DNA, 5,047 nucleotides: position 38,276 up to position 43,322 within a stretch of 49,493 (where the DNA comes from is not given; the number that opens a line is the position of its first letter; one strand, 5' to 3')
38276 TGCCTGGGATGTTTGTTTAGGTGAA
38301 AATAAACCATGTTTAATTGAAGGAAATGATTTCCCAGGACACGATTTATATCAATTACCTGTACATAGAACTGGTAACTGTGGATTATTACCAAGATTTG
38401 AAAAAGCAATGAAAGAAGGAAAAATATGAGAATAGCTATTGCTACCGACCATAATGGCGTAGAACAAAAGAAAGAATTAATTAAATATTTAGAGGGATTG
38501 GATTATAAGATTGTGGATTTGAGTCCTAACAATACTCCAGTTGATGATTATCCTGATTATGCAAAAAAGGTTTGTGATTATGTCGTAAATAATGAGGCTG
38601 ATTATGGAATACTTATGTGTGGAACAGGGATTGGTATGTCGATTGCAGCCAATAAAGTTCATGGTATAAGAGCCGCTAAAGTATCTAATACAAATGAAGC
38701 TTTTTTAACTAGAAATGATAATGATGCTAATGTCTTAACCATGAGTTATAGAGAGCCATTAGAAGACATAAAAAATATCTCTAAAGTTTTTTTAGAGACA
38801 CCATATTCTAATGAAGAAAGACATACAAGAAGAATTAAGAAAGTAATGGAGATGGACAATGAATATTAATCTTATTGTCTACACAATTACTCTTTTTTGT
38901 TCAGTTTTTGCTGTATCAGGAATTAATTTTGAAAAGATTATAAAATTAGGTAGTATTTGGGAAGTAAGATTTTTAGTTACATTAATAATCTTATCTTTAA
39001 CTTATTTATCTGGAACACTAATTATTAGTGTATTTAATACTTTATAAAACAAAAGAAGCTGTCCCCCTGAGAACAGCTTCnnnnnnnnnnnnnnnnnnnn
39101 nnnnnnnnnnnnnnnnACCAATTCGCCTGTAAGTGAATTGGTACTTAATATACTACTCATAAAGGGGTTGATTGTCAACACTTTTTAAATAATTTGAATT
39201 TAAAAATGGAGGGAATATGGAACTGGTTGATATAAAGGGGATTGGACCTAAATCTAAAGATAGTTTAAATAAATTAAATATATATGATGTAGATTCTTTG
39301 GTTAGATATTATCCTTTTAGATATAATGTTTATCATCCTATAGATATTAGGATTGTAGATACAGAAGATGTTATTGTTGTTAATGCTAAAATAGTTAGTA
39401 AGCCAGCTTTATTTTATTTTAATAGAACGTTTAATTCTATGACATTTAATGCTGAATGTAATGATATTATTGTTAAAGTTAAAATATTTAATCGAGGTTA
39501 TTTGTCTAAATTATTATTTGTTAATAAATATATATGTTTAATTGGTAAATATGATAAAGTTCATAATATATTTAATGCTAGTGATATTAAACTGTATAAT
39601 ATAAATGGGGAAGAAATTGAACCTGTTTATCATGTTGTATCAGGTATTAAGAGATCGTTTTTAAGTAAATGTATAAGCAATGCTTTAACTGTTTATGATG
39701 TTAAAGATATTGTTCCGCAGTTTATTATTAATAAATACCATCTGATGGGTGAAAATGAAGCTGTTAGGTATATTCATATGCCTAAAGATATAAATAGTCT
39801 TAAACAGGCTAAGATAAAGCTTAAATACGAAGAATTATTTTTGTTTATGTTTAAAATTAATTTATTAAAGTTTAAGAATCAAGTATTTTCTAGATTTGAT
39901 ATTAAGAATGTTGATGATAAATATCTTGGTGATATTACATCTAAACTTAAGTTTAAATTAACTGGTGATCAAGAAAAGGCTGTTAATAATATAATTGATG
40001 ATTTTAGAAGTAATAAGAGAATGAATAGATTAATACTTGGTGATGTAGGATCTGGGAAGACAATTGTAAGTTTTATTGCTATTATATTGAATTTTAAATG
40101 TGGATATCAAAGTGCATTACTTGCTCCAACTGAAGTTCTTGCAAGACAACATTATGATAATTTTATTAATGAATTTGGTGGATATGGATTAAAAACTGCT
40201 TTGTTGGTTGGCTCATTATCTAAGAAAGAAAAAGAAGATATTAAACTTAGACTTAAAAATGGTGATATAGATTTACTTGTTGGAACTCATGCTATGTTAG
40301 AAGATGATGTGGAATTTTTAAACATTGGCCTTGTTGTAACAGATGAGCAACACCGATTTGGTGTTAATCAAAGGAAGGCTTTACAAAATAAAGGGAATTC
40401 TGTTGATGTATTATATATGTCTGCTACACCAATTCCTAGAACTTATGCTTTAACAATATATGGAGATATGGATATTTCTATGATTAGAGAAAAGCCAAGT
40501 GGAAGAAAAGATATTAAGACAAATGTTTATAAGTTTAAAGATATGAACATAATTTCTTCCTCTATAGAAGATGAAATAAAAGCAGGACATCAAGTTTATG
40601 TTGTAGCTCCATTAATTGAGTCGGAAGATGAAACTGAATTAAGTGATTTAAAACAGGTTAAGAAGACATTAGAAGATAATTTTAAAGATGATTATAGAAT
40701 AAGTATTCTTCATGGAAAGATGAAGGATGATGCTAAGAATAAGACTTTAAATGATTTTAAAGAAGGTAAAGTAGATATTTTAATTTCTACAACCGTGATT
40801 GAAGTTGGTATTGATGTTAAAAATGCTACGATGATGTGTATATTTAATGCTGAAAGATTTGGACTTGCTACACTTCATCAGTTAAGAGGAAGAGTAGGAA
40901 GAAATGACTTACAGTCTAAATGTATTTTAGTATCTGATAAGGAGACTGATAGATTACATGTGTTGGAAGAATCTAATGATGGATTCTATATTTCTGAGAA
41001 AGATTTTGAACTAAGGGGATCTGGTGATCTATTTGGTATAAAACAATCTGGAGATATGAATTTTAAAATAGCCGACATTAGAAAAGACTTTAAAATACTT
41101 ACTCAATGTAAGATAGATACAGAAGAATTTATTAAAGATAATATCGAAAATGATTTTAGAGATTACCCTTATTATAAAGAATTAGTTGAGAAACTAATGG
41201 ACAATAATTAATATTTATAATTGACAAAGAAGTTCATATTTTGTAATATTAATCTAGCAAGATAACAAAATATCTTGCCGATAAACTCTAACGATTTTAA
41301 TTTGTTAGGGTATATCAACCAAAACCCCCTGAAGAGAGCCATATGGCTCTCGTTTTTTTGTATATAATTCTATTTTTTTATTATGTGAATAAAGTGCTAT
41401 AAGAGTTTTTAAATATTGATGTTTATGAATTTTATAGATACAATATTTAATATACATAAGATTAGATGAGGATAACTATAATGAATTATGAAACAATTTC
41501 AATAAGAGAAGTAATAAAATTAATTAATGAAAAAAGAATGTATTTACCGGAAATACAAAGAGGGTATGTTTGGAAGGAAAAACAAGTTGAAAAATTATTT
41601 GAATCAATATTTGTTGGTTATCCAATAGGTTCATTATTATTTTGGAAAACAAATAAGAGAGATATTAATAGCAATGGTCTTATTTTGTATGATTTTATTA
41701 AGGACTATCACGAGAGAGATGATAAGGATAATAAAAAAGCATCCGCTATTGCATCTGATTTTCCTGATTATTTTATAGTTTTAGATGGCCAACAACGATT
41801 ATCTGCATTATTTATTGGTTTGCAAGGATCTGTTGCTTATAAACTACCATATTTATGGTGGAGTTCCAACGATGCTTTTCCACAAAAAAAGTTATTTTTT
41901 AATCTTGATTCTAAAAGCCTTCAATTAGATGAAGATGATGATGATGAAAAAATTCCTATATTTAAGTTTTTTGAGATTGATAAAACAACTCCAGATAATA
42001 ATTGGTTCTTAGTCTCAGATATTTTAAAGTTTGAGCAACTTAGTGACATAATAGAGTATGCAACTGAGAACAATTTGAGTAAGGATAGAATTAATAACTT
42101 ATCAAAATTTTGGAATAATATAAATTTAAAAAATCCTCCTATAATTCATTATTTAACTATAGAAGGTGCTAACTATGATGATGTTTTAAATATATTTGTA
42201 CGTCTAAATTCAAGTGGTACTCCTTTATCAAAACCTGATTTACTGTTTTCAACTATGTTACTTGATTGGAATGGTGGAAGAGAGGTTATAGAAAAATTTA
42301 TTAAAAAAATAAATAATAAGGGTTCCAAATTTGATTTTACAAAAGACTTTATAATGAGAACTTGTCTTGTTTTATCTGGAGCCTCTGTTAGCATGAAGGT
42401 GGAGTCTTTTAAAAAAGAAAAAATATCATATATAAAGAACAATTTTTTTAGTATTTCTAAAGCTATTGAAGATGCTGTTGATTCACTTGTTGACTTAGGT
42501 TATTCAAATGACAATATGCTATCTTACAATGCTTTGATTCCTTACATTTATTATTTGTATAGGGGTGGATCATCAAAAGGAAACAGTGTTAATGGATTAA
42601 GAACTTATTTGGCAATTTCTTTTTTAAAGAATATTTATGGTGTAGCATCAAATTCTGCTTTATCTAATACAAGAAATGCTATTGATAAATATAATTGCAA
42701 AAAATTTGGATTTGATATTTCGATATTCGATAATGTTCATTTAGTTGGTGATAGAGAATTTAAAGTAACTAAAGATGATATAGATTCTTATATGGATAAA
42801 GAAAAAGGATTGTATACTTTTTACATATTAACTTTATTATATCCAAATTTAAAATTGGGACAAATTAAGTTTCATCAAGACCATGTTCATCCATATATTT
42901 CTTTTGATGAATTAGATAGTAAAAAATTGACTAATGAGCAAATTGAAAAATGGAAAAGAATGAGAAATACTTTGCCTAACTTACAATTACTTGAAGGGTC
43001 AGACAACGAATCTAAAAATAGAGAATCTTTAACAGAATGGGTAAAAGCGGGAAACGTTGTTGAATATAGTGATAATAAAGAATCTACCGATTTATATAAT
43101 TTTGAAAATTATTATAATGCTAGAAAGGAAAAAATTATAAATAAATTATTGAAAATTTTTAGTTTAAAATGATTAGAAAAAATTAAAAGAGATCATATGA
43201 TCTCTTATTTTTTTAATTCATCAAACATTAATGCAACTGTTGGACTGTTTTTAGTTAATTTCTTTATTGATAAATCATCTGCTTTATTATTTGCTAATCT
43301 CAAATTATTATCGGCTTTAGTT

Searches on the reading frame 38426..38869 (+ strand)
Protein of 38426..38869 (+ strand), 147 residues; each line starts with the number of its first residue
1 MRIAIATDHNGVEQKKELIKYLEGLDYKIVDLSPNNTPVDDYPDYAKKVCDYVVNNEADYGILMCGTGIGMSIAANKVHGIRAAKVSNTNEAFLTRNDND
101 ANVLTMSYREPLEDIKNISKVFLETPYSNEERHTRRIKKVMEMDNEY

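Call 10: search_protein_families(library=pfam, proteins=[window:38426-38869:+])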
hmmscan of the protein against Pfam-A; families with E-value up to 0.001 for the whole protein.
window:38426-38869:+ (147 aa): 2 families
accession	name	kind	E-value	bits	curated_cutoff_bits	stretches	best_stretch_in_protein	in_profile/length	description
PF02502.23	LacAB_rpiB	-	2.1e-46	157.7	24.7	1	3-140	1-138/138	Ribose/Galactose Isomerase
PF14272.11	Gly_rich_SFCGS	-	0.00074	20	27.3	1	48-116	37-105/114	Glycine-rich SFCGS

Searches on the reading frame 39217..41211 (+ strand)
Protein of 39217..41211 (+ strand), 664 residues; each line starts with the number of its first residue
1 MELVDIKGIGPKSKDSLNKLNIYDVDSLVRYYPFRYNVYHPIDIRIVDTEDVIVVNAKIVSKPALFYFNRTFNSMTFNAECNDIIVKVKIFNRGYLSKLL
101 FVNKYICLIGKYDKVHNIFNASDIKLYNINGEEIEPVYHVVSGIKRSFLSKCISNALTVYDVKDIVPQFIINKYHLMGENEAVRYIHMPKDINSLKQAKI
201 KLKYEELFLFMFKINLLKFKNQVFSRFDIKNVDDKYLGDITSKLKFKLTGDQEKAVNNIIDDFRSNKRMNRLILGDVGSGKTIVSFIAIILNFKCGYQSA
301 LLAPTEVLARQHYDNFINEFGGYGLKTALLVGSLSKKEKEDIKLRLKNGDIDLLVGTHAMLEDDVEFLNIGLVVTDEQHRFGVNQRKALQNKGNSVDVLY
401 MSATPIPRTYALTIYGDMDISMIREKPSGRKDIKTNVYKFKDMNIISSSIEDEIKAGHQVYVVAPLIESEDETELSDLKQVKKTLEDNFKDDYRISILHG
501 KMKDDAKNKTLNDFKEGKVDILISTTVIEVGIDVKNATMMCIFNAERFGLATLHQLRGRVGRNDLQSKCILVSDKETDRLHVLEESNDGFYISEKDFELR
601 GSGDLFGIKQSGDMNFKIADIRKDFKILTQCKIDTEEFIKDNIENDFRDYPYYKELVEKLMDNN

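Call 31: search_protein_families(library=pfam, proteins=[window:39217-41211:+])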
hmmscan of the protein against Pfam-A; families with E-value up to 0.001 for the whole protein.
window:39217-41211:+ (664 aa): 7 families
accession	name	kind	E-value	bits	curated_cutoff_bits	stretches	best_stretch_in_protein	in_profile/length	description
PF00270.35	DEAD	-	1.4e-25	90.4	26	1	251-409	3-163/167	DEAD/DEAH box helicase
PF00271.37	Helicase_C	-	1.4e-24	86.9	23.5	1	453-563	11-109/110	Helicase conserved C-terminal domain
PF04851.21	ResIII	-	4.3e-14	53.2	22.5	1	246-405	2-162/164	Type III restriction enzyme, res subunit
PF19833.4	RecG_dom3_C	-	5.9e-11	42.7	26.8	1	587-651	2-67/87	ATP-dependent DNA helicase RecG, domain 3, C-terminal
PF17191.10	RecG_wedge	-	5.6e-08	33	23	1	6-158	5-160/162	RecG wedge domain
PF22590.2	Cas3-like_C_2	-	0.00014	22.5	27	1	477-564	14-105/106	CRISPR-associated nuclease/helicase Cas3, C-terminal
PF17760.6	UvrA_inter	-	0.00069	19.9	23.3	0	453-530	12-82/109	UvrA interaction domain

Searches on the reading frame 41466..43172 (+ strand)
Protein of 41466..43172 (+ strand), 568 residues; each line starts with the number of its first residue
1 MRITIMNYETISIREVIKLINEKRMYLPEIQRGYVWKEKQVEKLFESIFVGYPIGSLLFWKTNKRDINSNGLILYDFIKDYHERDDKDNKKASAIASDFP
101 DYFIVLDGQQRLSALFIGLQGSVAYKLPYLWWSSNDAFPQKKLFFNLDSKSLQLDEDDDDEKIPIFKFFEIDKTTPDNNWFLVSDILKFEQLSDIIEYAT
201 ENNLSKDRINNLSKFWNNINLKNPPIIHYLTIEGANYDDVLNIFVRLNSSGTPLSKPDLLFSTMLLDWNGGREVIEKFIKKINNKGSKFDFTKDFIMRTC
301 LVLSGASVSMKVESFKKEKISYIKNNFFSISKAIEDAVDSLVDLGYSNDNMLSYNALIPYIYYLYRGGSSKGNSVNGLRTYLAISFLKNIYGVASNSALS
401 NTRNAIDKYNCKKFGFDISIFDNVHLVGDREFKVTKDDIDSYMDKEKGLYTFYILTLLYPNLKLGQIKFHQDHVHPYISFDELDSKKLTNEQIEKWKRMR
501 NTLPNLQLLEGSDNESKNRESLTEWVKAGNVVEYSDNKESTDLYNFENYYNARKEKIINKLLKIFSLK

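Call 31: search_protein_families(library=pfam, proteins=[window:41466-43172:+])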
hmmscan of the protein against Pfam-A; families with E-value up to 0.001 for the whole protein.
window:41466-43172:+ (568 aa): 1 family
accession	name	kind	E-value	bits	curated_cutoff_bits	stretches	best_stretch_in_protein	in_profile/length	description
PF03235.19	GmrSD_N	-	1.2e-31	110.9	33.2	1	18-263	3-197/199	GmrSD restriction endonuclease, N-terminal domain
